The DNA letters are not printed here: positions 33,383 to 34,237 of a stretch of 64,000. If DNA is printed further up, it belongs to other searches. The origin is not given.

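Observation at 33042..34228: Lower-GC cassette of two paralogous Nudix proteins: a membrane-anchored degenerate copy plus a near-canonical copy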

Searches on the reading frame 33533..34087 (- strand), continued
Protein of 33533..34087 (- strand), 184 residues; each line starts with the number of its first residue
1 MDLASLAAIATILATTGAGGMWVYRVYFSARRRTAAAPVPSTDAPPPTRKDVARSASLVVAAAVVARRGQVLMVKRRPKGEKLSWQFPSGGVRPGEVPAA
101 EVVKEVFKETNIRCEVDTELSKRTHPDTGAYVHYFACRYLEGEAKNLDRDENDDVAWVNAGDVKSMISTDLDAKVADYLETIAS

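Call 57: find_encoding_contigs(protein=P0164, flank=5000, max_places=2)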
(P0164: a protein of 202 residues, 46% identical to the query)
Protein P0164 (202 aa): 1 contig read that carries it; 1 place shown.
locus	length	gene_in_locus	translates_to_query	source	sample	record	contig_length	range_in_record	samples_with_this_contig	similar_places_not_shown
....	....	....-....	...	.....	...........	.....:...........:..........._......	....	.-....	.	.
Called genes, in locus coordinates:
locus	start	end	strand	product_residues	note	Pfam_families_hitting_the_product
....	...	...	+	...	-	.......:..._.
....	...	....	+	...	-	-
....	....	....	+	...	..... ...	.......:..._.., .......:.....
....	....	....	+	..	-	-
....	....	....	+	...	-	-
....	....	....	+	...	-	?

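Call 62: search_dna_similar(query=P0013, collection=plasmids, mode=protein, max_evalue=1e-8, max_rows=25)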
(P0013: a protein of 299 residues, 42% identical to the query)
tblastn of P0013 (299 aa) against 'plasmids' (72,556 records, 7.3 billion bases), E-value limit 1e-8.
Records with a match: 6; places in all: 6; records where one place covers at least 80% of the query: 1.
Best place of each record, by identity: <60% 6.
By first word of the organism name: Streptomyces 6.
By predicted mobility (MOB-suite, as given by PLSDB): non-mobilizable 4; mobilizable 2.
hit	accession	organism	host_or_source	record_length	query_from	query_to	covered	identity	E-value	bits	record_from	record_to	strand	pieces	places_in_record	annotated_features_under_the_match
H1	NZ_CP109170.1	Streptomyces sp. NBC_01724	-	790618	32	297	80%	32.9%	5e-19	167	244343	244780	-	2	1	NUDIX hydrolase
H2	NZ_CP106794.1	Streptomyces cynarae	microorganism,rhizosphere soil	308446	46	297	76%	33.9%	5e-14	155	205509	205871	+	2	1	NUDIX domain-containing protein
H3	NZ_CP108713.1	Streptomyces sp. NBC_01001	-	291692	47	167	40%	39.7%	1e-13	79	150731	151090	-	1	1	NUDIX hydrolase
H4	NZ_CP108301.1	Streptomyces canus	-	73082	47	165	40%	35.3%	2e-12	75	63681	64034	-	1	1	NUDIX domain-containing protein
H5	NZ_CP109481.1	Streptomyces sp. NBC_01450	-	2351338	44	167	41%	30.6%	1e-11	72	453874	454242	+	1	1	none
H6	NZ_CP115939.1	Streptomyces goshikiensis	microorganism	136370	44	139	32%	38.1%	5e-11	71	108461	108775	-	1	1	none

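Call 63: search_dna_similar(query=P0013, collection=phages, mode=protein, max_evalue=1e-8, max_rows=25)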
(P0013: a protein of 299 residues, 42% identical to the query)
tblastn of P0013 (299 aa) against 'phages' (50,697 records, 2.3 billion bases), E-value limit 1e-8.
No match.

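Call 64: get_annotated_region(hit=H1, flank=7000)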
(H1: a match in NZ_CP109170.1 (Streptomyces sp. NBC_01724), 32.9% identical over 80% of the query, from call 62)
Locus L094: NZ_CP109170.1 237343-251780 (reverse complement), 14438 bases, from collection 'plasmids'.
description: Streptomyces sp. NBC_01724 plasmid unnamed1, complete sequence
organism: Streptomyces sp. NBC_01724 (NCBI taxid 2975922)
taxonomy: Bacteria; Actinomycetota; Actinomycetes; Kitasatosporales; Streptomycetaceae; Streptomyces; Streptomyces sp. NBC 01724
host: -; source: -; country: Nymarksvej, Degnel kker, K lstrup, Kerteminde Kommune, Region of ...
typing (MOB-suite, as given by PLSDB): mobilizable; relaxase MOBP
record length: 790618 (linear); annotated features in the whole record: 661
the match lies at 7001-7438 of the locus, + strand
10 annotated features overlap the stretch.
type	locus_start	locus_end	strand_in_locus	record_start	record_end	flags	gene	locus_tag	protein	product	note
CDS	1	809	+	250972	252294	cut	-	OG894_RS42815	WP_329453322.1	DNA-binding protein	-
CDS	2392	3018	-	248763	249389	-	-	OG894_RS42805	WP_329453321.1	hypothetical protein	-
CDS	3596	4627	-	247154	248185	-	-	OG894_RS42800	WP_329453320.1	translation initiation factor 2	-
CDS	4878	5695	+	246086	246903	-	-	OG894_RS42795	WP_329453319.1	IS5 family transposase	-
CDS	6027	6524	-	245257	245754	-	-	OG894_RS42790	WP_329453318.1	NUDIX domain-containing protein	-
CDS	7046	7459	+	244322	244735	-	-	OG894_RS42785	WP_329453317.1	NUDIX hydrolase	-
CDS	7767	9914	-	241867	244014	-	-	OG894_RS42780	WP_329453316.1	tetratricopeptide repeat protein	-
CDS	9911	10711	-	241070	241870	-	-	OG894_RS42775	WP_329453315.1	haloacid dehalogenase-like hydrolase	-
CDS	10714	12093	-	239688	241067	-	-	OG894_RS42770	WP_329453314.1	helix-turn-helix transcriptional regulator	-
CDS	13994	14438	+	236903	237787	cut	-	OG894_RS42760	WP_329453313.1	hypothetical protein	-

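Call 65: get_annotated_region(hit=H4, flank=7000)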
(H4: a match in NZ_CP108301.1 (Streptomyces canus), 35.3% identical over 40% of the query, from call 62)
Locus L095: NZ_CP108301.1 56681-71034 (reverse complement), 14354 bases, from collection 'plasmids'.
description: Streptomyces canus strain NBC_00022 plasmid unnamed2, complete sequence
organism: Streptomyces canus (NCBI taxid 58343)
taxonomy: Bacteria; Actinomycetota; Actinomycetes; Kitasatosporales; Streptomycetaceae; Streptomyces; Streptomyces canus
host: -; source: -; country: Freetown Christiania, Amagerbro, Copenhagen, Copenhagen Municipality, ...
typing (MOB-suite, as given by PLSDB): non-mobilizable
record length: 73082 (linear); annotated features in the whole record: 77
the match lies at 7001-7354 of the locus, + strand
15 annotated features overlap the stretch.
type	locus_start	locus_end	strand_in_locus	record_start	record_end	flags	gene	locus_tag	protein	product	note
CDS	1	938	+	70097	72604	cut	-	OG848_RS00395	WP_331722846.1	Helicase associated domain protein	-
CDS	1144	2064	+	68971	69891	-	-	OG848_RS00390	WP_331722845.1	hypothetical protein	-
CDS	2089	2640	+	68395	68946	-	-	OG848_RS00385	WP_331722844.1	hypothetical protein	-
CDS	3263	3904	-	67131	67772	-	-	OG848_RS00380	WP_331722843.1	hypothetical protein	-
CDS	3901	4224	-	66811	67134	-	-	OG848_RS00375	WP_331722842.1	helix-turn-helix transcriptional regulator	-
CDS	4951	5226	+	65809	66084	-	-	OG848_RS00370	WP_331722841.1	hypothetical protein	-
CDS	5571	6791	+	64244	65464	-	-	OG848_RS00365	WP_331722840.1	helix-turn-helix transcriptional regulator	-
CDS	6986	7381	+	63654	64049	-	-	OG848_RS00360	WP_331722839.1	NUDIX domain-containing protein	-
CDS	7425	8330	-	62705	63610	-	-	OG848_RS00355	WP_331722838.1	DUF559 domain-containing protein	-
CDS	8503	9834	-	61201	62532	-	-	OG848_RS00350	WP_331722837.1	hypothetical protein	-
CDS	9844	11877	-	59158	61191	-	-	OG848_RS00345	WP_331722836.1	HNH endonuclease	-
CDS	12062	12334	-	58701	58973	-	-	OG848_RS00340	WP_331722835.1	hypothetical protein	-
CDS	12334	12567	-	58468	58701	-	-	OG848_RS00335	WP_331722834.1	hypothetical protein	-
CDS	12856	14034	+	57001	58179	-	tcmP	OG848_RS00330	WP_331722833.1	three-Cys-motif partner protein TcmP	-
CDS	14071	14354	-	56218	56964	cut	-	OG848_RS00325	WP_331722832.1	phage Gp37/Gp68 family protein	-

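Call 74: predict_structure(alignment_id=A3)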
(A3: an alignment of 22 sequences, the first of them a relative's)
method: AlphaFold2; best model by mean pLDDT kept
length: 299 residues; sequences in the alignment: 22
mean_pLDDT: 89.1   pTM: 0.62
mean pLDDT of the five models: 89.1, 88.6, 88.2, 88.0, 87.9
residues with pLDDT >= 90: 201; 70-90: 68; 50-70: 17; < 50: 13
segments of 3 or more residues with pLDDT < 50: 30-41
pLDDT, mean of each block of 10 residues (from residue 1): 76 87 66 47 84 95 90 96 97 98 97 91 98 98 93 81 92 76 98 80 87 90 98 98 85 98 97 97 92 96
secondary structure, 60 per line:
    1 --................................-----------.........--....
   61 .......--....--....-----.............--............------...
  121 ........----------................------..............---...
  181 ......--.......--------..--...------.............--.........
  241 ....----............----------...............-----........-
elements in order: H3-34 E46-54 E57-67 E70-73 E76-79 H85-97 E100-111 E118-128 E139-146 H147-154 H161-174 E178-186 E189-195 E208-210 H217-229 E232-244 E249-260 E271-278 H279-285 H291-298

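Call 77: fold_search(model_id=the predicted structure, library=pdb)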
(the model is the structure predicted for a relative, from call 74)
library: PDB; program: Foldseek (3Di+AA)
matches with E <= 10: 900; with E <= 0.001: 564
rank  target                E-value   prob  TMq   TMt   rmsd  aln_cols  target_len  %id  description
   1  6o3p_A                1.6e-10  1.00  0.36  0.35  12.9       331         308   14  Crystal structure of the catalytic domain of mouse Nudt12 in complex with AMP and 3 Mg2+ ions (released 2019-05-29)
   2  6o3p_B                2.4e-10  1.00  0.33  0.31  13.2       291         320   11  Crystal structure of the catalytic domain of mouse Nudt12 in complex with AMP and 3 Mg2+ ions (released 2019-05-29)
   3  1vk6                  6.3e-10  1.00  0.35  0.41  13.3       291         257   14  Crystal structure of NADH pyrophosphatase (1790429) from Escherichia coli k12 at 2.20 A resolution (released 2004-05-11)
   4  6scx_A                6.3e-10  1.00  0.35  0.32  13.2       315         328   12  Crystal structure of the catalytic domain of human NUDT12 in complex with 7-methyl-guanosine-5'-triphosphate (released 2020-01-08)
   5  5isy_C                7.1e-10  1.00  0.32  0.39  12.2       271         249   12  Crystal structure of Nudix family protein with NAD (released 2016-09-14)
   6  5iw4_A                7.1e-10  1.00  0.32  0.37  11.7       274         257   13  Crystal structure of E. coli NudC in complex with NAD (released 2016-07-13)
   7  6scx_C                7.5e-10  1.00  0.33  0.31  13.5       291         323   12  Crystal structure of the catalytic domain of human NUDT12 in complex with 7-methyl-guanosine-5'-triphosphate (released 2020-01-08)
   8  5iw5_B                8.4e-10  1.00  0.35  0.40  13.4       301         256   13  Crystal structure of E. coli NudC in complex with NMN (released 2016-07-13)
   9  6scx_B                8.4e-10  1.00  0.36  0.33  13.5       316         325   12  Crystal structure of the catalytic domain of human NUDT12 in complex with 7-methyl-guanosine-5'-triphosphate (released 2020-01-08)
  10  7e44_E                1.1e-09  1.00  0.35  0.40  12.1       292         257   14  Crystal structure of NudC complexed with dpCoA (released 2021-07-28)
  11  5isy_A                1.1e-09  1.00  0.35  0.41  12.1       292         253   13  Crystal structure of Nudix family protein with NAD (released 2016-09-14)
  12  5iw4_B                1.2e-09  1.00  0.32  0.37  12.3       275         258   14  Crystal structure of E. coli NudC in complex with NAD (released 2016-07-13)
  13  2gb5_A                1.4e-09  1.00  0.35  0.39  12.1       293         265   15  Crystal structure of NADH pyrophosphatase (EC 3.6.1.22) (1790429) from Escherichia coli K12 at 2.30 A resolution (released 2006-03-28)
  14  2gb5_B                1.6e-09  1.00  0.35  0.40  12.2       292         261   14  Crystal structure of NADH pyrophosphatase (EC 3.6.1.22) (1790429) from Escherichia coli K12 at 2.30 A resolution (released 2006-03-28)
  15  7e44_F                1.7e-09  1.00  0.35  0.41  12.6       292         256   13  Crystal structure of NudC complexed with dpCoA (released 2021-07-28)
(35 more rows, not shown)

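Call 81: find_related_loci(query=A6, collection=metagenome_contigs, flank=8000)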
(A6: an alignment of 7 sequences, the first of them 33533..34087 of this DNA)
Query A6 (184 aa) in metagenome_contigs; peptide patterns used: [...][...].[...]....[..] (x = any residue, [..] = any of these).
127 stretches matched a pattern; 17 encode a relative of the query (tblastn E <= 1e-3); 17 distinct loci.
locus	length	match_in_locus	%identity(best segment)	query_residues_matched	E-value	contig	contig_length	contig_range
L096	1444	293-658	38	60-181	5e-27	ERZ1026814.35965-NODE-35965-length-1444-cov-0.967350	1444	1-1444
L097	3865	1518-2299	46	55-180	6e-26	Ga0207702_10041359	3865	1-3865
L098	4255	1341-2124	41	54-183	3e-25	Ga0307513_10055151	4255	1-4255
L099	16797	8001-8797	45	47-182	5e-25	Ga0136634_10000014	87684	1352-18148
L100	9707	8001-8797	45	47-182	4e-25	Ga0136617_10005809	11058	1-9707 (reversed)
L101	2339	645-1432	45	55-182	5e-25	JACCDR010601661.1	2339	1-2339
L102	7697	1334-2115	41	54-179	2e-24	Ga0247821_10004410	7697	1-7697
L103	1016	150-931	37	57-180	1e-24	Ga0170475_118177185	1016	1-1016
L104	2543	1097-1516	36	38-180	6e-24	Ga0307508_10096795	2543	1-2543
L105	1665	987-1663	40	54-170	3e-23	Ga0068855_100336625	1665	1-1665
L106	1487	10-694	42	58-182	6e-23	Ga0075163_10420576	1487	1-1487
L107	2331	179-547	38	58-180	1e-22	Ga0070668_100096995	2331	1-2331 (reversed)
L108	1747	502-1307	37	46-184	3e-21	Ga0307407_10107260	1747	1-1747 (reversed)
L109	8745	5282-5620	37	69-181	7e-21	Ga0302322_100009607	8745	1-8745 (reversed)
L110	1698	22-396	38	60-184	8e-21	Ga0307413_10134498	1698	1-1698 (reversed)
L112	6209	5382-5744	36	60-180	6e-20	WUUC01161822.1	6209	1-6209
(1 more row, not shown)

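Call 82: predict_structure(alignment_id=A2)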
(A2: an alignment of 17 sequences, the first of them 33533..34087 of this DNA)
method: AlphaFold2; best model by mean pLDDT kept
length: 184 residues; sequences in the alignment: 17
mean_pLDDT: 80.7   pTM: 0.68
mean pLDDT of the five models: 80.7, 80.4, 80.2, 79.8, 77.6
residues with pLDDT >= 90: 112; 70-90: 11; 50-70: 31; < 50: 30
segments of 3 or more residues with pLDDT < 50: 17-38, 51-53
pLDDT, mean of each block of 10 residues (from residue 1): 51 48 43 47 57 66 98 90 85 96 98 98 92 98 97 96 89 97 96
secondary structure, 60 per line:
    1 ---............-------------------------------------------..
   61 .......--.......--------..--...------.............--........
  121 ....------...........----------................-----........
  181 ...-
elements in order: H4-15 E59-67 E70-76 E89-91 H98-110 E113-124 E131-141 E152-159 H160-166 H173-183

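Call 84: search_protein_families(library=pfam, proteins=[L099:9-767:+, L099:1025-2581:+, L099:2550-3287:-, L099:3723-5987:-, L099:6570-6971:-, L099:6972-7472:-, L099:7755-8390:+, L099:8390-8809:+, L099:9216-9785:-, L099:9878-10684:-], max_evalue=0.001)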
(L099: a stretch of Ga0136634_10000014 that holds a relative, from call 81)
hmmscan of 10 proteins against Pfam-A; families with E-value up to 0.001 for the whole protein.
L099:9-767:+ (252 aa): 0 families

L099:1025-2581:+ (518 aa): 4 families
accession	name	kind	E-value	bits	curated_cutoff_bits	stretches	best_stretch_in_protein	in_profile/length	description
PF00589.27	Phage_integrase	-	4e-18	66.2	27.1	1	228-385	25-162/172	Phage integrase family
PF00392.27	GntR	-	1.4e-13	50.7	27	1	435-498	1-64/64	Bacterial regulatory proteins, gntR family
PF14659.12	Phage_int_SAM_3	-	0.00073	20.2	22.6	0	74-121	1-50/58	Phage integrase, N-terminal SAM-like domain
PF12802.13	MarR_2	-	0.00082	19.9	27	0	456-490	19-52/61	MarR family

L099:2550-3287:- (245 aa): 2 families
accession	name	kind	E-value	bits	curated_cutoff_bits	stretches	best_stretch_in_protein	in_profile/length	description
PF00293.34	NUDIX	-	2.6e-11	44.1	21.1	1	114-217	4-118/134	NUDIX domain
PF14815.12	NUDIX_4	-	3.3e-05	24.1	35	1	115-223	1-104/113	NUDIX domain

L099:3723-5987:- (754 aa): 0 families

L099:6570-6971:- (133 aa): 1 family
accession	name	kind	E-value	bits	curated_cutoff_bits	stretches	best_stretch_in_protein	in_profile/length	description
PF12728.13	HTH_17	-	2.2e-12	47.5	27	1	53-101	1-49/51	Helix-turn-helix domain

L099:6972-7472:- (166 aa): 0 families

L099:7755-8390:+ (211 aa): 1 family
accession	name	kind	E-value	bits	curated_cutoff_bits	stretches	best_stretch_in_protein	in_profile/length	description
PF00293.34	NUDIX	-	6e-15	55.9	21.1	1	85-197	3-124/134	NUDIX domain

L099:8390-8809:+ (139 aa): 2 families
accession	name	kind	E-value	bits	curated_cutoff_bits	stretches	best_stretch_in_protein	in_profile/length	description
PF00293.34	NUDIX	-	5.4e-21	75.4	21.1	1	10-115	2-116/134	NUDIX domain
PF14815.12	NUDIX_4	-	1.9e-05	24.8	35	1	16-118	2-99/113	NUDIX domain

L099:9216-9785:- (189 aa): 1 family
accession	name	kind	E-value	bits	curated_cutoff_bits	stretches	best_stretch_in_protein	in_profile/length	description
PF00334.24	NDK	-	3.5e-38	131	27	1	30-176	1-134/135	Nucleoside diphosphate kinase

L099:9878-10684:- (268 aa): 0 families

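Call 86: search_dna_similar(query=L099:7755-8390:+, collection=plasmids, mode=protein, max_evalue=1e-10, max_rows=15)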
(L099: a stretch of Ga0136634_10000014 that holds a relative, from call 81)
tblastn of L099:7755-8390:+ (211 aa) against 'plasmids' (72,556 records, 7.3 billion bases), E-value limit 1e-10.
Records with a match: 5; places in all: 5; records where one place covers at least 80% of the query: 1.
Best place of each record, by identity: <60% 5.
By first word of the organism name: Streptomyces 5.
By predicted mobility (MOB-suite, as given by PLSDB): non-mobilizable 3; mobilizable 2.
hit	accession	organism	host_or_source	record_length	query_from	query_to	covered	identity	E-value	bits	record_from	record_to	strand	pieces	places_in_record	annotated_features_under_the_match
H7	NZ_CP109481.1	Streptomyces sp. NBC_01450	-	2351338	9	208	95%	29.6%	3e-16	84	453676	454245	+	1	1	none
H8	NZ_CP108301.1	Streptomyces canus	-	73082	65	208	68%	36.6%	4e-14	77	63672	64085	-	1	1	NUDIX domain-containing protein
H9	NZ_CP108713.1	Streptomyces sp. NBC_01001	-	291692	86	208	58%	41.5%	3e-14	78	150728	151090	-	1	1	NUDIX hydrolase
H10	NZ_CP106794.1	Streptomyces cynarae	microorganism,rhizosphere soil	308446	78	203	60%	36.2%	2e-15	81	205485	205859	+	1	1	NUDIX domain-containing protein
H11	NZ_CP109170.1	Streptomyces sp. NBC_01724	-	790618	86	195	52%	37.3%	2e-15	81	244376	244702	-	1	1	NUDIX hydrolase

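Call 92: search_protein_families(library=pfam, proteins=[L088:1661-2098:+, L090:5188-6510:+, L099:3723-5987:-], max_evalue=0.01)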
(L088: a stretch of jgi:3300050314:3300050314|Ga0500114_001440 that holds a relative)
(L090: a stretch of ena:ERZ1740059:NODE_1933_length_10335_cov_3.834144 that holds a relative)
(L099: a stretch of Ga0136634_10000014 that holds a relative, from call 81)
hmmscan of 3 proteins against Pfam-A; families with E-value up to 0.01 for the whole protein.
L088:1661-2098:+ (145 aa): 2 families
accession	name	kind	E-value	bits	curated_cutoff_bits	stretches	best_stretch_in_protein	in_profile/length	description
PF00293.34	NUDIX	-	2.9e-10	40.7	21.1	1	10-110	4-118/134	NUDIX domain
PF14815.12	NUDIX_4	-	0.00028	21.1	35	1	14-122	4-110/113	NUDIX domain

L090:5188-6510:+ (440 aa): 0 families

L099:3723-5987:- (754 aa): 0 families
